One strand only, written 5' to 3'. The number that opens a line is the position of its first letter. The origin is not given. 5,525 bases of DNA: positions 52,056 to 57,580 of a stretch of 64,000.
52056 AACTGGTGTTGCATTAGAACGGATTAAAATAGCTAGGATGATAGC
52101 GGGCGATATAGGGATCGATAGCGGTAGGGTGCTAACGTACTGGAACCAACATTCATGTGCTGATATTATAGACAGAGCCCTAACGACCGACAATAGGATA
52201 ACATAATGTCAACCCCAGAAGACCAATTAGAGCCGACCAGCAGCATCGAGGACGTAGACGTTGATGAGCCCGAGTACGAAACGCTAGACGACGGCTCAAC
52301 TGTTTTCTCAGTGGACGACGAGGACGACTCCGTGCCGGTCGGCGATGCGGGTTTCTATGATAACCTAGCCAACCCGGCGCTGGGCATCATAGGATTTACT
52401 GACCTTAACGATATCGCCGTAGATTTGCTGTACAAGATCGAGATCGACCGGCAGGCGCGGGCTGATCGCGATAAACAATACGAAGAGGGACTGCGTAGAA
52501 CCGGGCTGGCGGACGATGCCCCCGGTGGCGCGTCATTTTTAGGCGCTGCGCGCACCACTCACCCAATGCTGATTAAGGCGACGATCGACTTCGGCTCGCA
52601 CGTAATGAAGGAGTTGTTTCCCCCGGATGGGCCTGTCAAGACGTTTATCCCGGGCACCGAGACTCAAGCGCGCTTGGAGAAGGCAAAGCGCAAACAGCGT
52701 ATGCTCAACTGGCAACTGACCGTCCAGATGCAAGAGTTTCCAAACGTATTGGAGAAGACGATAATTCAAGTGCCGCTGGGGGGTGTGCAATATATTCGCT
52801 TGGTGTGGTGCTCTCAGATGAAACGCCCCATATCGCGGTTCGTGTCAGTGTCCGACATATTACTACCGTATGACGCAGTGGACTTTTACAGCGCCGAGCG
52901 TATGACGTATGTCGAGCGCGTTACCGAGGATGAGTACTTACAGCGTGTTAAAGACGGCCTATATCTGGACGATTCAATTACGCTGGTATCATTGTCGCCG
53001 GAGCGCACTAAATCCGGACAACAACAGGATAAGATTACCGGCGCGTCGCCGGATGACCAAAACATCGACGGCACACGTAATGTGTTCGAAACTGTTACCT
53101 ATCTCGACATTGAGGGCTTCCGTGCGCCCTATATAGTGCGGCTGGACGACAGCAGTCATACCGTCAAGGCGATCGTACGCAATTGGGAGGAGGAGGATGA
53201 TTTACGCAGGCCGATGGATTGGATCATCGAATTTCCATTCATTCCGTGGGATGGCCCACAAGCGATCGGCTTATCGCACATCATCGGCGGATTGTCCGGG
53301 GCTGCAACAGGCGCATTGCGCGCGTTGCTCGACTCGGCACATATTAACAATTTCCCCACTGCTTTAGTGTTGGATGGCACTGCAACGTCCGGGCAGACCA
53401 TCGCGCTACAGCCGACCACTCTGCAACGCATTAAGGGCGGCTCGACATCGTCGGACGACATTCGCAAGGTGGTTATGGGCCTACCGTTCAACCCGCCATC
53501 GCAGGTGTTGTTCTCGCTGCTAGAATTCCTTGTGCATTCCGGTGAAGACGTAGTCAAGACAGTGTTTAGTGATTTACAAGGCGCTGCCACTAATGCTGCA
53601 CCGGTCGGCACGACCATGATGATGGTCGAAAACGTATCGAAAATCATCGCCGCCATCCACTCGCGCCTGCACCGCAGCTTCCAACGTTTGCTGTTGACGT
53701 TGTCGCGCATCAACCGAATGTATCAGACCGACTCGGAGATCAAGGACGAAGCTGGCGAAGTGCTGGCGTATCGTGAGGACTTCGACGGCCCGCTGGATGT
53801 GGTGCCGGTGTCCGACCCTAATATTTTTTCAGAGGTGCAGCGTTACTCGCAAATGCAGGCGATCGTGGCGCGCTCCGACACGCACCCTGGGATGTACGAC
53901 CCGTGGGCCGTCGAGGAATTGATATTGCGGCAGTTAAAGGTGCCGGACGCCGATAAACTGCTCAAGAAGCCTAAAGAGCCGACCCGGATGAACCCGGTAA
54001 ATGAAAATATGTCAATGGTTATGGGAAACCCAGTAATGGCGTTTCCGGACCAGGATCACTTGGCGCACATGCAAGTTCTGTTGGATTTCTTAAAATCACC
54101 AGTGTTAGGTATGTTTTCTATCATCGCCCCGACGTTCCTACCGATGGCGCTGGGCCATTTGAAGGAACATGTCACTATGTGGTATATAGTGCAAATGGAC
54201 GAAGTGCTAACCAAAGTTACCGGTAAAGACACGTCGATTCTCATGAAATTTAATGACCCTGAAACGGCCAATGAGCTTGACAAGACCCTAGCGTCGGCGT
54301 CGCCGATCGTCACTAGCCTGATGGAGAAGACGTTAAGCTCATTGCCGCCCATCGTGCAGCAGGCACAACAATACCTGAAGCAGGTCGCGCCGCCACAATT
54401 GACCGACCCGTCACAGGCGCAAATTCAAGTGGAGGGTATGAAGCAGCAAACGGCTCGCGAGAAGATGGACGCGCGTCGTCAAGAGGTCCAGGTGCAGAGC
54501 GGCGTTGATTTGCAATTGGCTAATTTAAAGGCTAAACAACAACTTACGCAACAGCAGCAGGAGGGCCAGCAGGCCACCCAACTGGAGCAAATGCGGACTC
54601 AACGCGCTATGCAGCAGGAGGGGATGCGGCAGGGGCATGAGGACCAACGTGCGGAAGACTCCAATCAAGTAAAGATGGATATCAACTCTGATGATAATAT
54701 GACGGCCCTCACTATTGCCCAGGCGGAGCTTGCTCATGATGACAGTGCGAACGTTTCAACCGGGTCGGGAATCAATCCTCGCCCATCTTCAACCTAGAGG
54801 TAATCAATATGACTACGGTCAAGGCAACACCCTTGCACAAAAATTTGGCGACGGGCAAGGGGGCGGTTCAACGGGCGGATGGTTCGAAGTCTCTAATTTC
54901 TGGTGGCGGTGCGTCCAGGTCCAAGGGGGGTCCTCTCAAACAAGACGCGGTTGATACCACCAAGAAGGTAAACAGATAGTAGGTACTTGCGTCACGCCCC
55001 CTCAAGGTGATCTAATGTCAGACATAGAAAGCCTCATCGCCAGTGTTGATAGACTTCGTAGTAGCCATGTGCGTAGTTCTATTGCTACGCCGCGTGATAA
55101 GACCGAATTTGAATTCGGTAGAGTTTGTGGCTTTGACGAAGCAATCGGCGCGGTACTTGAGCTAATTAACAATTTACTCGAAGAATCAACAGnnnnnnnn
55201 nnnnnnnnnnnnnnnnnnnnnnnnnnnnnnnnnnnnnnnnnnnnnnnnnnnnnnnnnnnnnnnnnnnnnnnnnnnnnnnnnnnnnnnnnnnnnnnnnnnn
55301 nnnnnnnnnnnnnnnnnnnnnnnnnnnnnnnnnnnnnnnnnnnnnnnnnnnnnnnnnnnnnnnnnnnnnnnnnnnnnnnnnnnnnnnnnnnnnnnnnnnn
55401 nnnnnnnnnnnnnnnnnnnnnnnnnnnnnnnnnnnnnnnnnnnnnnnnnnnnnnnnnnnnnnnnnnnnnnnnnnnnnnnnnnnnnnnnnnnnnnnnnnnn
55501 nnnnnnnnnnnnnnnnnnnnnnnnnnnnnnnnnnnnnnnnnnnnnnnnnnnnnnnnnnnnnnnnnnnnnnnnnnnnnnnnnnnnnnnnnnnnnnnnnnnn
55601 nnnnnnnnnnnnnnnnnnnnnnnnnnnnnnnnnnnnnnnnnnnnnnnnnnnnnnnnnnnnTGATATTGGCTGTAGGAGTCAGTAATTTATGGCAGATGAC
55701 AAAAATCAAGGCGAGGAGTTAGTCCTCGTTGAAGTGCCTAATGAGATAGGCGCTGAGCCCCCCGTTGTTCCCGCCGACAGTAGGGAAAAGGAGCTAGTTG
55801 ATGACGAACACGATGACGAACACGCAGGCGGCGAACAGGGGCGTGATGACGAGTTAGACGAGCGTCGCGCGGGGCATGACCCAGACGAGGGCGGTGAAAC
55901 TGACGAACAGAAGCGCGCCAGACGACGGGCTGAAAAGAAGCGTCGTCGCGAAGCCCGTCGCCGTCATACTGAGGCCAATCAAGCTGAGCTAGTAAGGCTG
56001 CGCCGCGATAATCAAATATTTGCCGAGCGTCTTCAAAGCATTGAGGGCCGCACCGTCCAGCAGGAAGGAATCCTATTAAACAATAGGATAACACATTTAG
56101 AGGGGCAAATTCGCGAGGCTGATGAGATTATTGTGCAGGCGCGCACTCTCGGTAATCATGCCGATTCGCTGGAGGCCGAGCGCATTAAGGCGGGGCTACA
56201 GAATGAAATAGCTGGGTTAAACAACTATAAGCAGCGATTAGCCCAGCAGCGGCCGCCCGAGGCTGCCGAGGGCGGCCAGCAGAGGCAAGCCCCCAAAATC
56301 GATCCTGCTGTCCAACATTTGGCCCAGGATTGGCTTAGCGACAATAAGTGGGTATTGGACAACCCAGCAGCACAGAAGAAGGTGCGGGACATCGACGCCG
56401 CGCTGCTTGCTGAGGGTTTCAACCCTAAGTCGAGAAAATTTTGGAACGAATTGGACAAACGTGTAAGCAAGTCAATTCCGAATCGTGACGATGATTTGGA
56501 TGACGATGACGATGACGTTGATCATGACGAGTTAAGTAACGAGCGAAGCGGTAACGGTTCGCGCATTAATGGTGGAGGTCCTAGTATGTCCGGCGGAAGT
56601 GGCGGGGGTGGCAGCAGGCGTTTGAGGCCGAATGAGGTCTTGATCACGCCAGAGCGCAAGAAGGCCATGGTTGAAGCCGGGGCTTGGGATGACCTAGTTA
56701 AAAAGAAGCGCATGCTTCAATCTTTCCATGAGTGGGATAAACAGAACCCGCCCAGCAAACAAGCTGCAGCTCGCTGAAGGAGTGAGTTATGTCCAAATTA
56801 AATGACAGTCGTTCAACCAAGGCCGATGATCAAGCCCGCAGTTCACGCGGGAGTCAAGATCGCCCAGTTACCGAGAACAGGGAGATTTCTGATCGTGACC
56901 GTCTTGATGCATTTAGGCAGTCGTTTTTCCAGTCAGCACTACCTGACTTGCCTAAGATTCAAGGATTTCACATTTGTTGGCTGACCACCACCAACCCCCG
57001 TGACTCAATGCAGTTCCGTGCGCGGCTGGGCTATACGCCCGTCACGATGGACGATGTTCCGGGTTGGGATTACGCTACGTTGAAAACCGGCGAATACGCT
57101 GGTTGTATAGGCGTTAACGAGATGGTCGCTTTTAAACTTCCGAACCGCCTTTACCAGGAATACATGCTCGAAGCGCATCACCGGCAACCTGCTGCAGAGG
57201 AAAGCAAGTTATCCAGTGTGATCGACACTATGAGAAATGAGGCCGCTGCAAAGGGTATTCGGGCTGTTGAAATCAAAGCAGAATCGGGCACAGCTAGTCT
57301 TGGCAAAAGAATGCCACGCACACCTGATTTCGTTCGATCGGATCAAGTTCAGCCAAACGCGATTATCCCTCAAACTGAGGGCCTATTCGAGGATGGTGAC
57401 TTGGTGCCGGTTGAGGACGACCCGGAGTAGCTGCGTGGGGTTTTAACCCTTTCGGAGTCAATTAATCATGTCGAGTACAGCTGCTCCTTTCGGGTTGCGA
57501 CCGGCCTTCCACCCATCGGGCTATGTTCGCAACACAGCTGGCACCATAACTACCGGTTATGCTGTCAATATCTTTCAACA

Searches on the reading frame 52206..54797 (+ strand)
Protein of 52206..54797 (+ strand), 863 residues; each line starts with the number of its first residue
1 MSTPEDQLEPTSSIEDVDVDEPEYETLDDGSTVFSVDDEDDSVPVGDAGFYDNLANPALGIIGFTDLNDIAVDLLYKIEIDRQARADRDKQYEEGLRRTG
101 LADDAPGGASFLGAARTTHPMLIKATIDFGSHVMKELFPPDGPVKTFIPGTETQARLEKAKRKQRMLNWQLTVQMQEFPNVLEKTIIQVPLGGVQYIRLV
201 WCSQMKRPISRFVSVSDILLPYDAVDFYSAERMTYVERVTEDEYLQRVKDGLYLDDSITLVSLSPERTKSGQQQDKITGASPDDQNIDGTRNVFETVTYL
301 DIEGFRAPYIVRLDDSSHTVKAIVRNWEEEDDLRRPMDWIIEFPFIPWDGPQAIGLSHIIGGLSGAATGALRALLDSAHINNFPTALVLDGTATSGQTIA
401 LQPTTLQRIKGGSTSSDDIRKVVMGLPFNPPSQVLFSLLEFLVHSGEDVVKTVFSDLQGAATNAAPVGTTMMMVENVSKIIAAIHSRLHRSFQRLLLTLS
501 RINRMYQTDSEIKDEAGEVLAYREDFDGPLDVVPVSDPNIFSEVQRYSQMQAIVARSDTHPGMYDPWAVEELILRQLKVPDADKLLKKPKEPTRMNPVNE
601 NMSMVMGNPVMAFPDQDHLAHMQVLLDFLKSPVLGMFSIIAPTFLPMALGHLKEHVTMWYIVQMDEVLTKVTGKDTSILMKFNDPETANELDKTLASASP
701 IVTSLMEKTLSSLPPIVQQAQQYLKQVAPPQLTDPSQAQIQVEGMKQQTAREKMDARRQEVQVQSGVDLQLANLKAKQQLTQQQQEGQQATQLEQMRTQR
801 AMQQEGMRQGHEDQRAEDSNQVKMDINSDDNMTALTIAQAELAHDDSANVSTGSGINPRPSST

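Call 48: search_protein_families(library=phrogs, proteins=[window:52206-54797:+], max_evalue=0.001)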
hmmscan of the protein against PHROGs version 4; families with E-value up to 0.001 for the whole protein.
window:52206-54797:+ (863 aa): 1 family
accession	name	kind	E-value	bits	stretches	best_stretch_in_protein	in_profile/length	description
phrog_1216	-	head and packaging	1.2e-08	35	1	181-603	185-610/714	portal protein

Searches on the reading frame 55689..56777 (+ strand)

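Call 48: search_protein_families(library=phrogs, proteins=[window:55689-56777:+], max_evalue=0.001)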
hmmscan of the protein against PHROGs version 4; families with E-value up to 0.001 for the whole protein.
window:55689-56777:+ (362 aa): 1 family
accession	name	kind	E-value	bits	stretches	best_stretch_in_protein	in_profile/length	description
phrog_28737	-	unknown function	1.2e-05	26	1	6-273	26-286/341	-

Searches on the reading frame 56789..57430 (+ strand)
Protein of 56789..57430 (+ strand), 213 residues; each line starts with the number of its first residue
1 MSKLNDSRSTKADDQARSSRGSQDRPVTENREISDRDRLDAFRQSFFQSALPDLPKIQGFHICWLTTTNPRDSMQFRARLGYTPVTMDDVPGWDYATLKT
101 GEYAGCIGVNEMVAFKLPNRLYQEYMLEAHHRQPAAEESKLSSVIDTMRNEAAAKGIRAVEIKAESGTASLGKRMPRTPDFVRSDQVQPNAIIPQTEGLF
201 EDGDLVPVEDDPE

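Call 48: search_protein_families(library=phrogs, proteins=[window:56789-57430:+], max_evalue=0.001)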
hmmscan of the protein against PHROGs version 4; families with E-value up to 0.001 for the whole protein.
window:56789-57430:+ (213 aa): 1 family
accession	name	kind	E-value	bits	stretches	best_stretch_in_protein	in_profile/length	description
phrog_36003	-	unknown function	0.00012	23.2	1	53-124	35-110/156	-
